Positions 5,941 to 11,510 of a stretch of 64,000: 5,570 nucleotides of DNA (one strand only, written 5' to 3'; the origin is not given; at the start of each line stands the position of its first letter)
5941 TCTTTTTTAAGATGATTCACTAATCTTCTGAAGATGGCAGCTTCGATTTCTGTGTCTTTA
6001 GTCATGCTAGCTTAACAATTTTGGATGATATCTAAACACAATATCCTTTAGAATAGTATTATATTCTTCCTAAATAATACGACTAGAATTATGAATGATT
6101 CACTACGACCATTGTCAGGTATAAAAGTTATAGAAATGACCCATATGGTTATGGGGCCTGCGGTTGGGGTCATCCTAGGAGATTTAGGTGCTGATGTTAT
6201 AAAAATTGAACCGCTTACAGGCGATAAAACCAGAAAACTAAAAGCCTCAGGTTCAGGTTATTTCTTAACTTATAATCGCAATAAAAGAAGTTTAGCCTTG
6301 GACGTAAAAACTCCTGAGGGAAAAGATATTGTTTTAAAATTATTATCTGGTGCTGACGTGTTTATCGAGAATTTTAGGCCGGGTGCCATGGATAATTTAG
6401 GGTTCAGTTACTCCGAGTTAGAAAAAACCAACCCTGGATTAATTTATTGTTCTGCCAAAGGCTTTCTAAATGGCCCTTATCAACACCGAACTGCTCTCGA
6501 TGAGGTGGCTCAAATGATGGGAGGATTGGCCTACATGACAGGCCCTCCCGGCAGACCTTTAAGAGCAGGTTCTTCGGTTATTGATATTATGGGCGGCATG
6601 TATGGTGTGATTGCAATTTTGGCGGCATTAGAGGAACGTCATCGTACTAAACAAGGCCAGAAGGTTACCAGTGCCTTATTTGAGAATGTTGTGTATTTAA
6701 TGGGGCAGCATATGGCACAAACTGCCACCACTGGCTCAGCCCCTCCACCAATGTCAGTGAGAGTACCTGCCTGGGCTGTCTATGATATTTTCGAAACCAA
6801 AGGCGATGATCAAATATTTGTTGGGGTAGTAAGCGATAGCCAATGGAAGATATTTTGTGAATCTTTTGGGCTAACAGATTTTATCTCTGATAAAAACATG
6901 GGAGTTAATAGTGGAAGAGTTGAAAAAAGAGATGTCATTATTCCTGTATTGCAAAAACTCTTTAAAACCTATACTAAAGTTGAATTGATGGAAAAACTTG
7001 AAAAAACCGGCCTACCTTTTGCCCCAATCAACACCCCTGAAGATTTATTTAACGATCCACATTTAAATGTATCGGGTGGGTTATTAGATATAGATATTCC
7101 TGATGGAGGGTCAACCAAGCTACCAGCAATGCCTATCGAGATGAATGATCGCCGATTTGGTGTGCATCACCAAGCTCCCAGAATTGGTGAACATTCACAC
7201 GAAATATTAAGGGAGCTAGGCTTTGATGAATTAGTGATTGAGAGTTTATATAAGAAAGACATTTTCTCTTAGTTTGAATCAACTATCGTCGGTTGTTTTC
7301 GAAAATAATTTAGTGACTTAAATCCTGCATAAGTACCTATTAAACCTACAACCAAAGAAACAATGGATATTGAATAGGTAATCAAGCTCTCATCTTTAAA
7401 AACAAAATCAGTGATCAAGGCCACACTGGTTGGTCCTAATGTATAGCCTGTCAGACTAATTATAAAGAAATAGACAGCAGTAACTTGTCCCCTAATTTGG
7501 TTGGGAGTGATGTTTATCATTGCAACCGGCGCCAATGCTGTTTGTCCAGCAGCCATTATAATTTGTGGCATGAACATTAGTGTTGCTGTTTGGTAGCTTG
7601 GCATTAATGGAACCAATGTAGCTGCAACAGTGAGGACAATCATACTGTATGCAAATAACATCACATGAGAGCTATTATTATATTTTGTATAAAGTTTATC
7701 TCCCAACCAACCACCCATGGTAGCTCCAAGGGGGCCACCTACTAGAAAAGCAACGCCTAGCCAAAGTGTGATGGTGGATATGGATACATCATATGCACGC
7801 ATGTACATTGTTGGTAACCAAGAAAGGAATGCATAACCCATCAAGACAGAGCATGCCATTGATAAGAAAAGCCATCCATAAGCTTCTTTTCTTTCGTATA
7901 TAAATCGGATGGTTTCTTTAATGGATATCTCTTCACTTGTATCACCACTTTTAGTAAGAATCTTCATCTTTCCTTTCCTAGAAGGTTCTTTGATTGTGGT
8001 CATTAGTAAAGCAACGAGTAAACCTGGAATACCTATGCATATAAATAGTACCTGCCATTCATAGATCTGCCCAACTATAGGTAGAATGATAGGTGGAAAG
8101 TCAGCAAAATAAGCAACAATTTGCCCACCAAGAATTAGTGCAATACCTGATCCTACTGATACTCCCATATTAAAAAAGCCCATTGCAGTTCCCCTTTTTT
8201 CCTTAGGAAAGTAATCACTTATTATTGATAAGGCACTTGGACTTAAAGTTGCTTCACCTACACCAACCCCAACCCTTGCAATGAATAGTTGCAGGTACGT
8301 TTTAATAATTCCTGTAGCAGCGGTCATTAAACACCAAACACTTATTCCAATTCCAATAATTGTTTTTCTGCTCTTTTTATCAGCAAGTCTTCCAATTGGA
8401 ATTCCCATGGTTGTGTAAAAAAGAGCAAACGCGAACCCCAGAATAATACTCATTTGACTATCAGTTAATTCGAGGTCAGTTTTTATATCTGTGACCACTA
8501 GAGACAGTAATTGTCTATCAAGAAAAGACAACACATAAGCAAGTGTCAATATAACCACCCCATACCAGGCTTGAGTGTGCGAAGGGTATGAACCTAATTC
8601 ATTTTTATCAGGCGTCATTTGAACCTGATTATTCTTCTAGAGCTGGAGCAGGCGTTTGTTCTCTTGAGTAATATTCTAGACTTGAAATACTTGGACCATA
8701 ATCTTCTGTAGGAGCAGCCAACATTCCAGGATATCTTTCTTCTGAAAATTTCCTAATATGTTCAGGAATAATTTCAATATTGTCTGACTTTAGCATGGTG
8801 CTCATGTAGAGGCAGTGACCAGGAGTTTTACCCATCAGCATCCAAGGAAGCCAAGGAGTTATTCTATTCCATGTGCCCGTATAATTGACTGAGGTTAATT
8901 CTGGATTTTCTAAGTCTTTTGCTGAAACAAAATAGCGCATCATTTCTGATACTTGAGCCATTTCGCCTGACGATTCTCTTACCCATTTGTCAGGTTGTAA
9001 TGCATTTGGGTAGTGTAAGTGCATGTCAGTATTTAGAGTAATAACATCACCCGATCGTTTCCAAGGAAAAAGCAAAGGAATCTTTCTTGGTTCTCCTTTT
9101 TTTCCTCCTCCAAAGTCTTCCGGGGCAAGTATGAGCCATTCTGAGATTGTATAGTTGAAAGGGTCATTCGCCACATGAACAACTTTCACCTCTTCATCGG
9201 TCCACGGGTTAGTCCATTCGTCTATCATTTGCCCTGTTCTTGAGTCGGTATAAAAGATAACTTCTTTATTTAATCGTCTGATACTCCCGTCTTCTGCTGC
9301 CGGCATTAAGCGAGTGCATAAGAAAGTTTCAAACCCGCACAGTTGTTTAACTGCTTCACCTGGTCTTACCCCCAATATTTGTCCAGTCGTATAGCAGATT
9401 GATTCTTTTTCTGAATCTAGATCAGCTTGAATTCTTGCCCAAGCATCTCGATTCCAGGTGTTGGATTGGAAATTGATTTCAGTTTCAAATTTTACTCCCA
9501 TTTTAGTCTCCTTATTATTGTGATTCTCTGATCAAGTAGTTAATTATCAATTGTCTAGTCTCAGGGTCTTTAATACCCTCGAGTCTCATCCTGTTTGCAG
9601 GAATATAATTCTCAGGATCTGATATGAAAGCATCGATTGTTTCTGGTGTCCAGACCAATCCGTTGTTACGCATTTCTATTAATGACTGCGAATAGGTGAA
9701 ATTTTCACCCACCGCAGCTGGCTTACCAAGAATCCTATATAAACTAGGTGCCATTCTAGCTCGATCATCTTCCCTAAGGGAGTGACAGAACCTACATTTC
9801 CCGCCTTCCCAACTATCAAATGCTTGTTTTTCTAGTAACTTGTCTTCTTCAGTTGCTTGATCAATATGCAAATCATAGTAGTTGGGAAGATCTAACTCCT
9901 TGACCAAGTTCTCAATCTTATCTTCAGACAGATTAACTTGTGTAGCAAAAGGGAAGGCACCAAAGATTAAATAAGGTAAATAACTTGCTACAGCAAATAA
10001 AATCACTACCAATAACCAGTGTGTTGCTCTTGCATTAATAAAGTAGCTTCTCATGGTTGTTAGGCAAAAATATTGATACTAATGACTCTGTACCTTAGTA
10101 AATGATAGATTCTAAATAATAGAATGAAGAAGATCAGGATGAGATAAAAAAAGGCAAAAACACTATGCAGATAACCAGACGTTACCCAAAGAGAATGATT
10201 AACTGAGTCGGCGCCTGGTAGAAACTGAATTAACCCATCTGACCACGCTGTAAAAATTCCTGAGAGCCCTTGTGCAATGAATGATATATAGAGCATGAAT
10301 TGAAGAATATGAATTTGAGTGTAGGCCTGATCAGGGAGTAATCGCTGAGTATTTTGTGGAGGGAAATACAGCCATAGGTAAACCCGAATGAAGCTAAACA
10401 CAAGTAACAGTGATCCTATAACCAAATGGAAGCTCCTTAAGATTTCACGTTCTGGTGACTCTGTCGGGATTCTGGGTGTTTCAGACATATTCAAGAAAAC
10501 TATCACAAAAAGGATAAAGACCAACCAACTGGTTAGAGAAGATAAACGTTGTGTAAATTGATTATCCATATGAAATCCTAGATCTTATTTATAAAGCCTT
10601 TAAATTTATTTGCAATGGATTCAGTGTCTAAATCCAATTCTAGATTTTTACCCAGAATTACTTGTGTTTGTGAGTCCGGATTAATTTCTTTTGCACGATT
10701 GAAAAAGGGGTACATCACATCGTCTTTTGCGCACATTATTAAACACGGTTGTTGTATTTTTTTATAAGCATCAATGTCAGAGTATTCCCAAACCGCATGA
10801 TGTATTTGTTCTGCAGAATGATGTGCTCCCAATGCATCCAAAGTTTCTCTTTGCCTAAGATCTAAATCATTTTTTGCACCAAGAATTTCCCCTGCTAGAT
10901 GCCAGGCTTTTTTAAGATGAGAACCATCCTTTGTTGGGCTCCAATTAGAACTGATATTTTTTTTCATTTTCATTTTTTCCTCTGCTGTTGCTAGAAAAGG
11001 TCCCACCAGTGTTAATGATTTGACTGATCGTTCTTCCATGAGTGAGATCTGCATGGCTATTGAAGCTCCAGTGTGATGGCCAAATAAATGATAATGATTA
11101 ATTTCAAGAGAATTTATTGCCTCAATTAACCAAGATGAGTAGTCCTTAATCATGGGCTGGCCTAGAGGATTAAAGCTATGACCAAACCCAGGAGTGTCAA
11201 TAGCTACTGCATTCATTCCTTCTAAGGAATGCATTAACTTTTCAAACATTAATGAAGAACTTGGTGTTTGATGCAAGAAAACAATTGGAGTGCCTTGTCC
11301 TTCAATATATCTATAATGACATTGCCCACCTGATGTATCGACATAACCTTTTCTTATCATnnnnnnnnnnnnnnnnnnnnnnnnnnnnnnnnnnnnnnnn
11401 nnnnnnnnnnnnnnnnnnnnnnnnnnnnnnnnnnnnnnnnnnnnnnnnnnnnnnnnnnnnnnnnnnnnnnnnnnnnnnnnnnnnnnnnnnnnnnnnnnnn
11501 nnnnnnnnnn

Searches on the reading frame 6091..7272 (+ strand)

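Call 33: search_protein_families(library=pfam, max_evalue=0.00001, proteins=[window:6091-7272:+])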
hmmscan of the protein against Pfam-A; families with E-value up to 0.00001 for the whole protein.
window:6091-7272:+ (393 aa): 1 family
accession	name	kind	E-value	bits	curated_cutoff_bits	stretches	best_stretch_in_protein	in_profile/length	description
PF02515.22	CoA_transf_3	-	6.9e-113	377.9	23.3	1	8-369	1-366/366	CoA-transferase family III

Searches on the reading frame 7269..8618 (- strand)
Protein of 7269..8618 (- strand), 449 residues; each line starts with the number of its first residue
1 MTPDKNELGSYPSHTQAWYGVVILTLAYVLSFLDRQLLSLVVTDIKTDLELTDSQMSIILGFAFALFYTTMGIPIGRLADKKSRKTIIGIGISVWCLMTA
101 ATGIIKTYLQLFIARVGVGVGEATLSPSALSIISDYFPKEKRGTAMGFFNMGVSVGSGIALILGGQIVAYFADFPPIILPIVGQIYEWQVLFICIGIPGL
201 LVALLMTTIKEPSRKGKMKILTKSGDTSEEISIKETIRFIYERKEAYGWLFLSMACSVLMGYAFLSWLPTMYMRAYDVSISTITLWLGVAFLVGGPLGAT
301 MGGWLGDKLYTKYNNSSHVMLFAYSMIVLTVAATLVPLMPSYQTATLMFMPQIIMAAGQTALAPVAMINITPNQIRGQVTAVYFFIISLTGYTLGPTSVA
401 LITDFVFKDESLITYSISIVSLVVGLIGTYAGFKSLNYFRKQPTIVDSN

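Call 33: search_protein_families(library=pfam, max_evalue=0.00001, proteins=[window:7269-8618:-])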
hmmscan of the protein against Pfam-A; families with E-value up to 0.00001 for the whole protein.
window:7269-8618:- (449 aa): 3 families
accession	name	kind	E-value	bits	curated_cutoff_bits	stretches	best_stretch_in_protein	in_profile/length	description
PF07690.21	MFS_1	-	5.2e-49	167.4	33.4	2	24-392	1-343/347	Major Facilitator Superfamily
PF00083.30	Sugar_tr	-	8.6e-12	45.1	22.3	1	47-212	43-194/452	Sugar (and other) transporter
PF03137.26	OATP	-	2.3e-08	33.3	25.8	1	109-334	134-382/545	Organic Anion Transporter Polypeptide (OATP) family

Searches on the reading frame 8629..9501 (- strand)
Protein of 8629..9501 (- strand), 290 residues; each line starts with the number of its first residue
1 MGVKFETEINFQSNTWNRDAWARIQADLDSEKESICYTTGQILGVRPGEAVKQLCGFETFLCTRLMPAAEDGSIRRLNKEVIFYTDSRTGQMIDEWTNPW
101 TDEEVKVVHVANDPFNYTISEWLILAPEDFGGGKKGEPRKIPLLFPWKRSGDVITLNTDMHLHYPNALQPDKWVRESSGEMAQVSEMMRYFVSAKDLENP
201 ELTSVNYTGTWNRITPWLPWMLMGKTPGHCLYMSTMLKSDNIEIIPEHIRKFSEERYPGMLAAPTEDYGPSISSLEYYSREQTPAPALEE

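Call 33: search_protein_families(library=pfam, max_evalue=0.00001, proteins=[window:8629-9501:-])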
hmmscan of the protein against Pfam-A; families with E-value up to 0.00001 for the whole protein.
window:8629-9501:- (290 aa): 1 family
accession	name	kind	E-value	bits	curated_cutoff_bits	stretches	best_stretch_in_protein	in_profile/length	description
PF08894.16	DUF1838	-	3.4e-47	161.6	25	1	32-280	2-230/232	Protein of unknown function (DUF1838)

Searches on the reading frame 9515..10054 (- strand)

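Call 33: search_protein_families(library=pfam, max_evalue=0.00001, proteins=[window:9515-10054:-])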
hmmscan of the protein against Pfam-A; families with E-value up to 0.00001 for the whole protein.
window:9515-10054:- (179 aa): 0 families

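Call 43: search_protein_families(library=ncbifam, max_evalue=0.001, proteins=[window:9515-10054:-])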
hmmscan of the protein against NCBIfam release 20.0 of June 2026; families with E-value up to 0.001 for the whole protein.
window:9515-10054:- (179 aa): 1 family
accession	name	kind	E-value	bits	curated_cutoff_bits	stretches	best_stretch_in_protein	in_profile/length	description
NF043008.1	Cyt550_Brdyrhiz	equivalog_domain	3.5e-10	40.1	240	1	85-165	35-112/131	cytochrome c-550 CycA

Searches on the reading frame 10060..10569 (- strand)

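Call 34: search_protein_families(library=pfam, max_evalue=0.00001, proteins=[window:10060-10569:-])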
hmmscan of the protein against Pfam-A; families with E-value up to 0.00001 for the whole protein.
window:10060-10569:- (169 aa): 1 family
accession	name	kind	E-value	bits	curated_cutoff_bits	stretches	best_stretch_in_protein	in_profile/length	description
PF01292.26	Ni_hydr_CYTB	-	2.7e-07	31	30.1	1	15-159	11-168/179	Prokaryotic cytochrome b561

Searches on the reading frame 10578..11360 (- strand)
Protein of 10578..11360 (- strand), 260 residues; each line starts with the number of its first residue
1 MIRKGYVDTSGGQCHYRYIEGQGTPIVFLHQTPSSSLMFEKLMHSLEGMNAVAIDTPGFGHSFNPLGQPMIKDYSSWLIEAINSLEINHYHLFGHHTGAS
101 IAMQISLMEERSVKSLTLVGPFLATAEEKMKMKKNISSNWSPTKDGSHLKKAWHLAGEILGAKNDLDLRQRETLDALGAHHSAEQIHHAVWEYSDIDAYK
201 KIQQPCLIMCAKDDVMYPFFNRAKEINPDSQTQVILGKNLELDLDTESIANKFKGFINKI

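Call 34: search_protein_families(library=pfam, max_evalue=0.00001, proteins=[window:10578-11360:-])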
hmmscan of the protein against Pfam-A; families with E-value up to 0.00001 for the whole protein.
window:10578-11360:- (260 aa): 3 families
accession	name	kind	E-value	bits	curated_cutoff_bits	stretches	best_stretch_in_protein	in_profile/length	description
PF00561.26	Abhydrolase_1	-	9.2e-12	45.6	25.8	1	25-133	2-117/245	alpha/beta hydrolase fold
PF12146.15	Hydrolase_4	-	1.1e-07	31.8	27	1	26-135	7-125/239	Serine aminopeptidase, S33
PF12697.13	Abhydrolase_6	-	1.2e-07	33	26.3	1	26-236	1-200/217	Alpha/beta hydrolase family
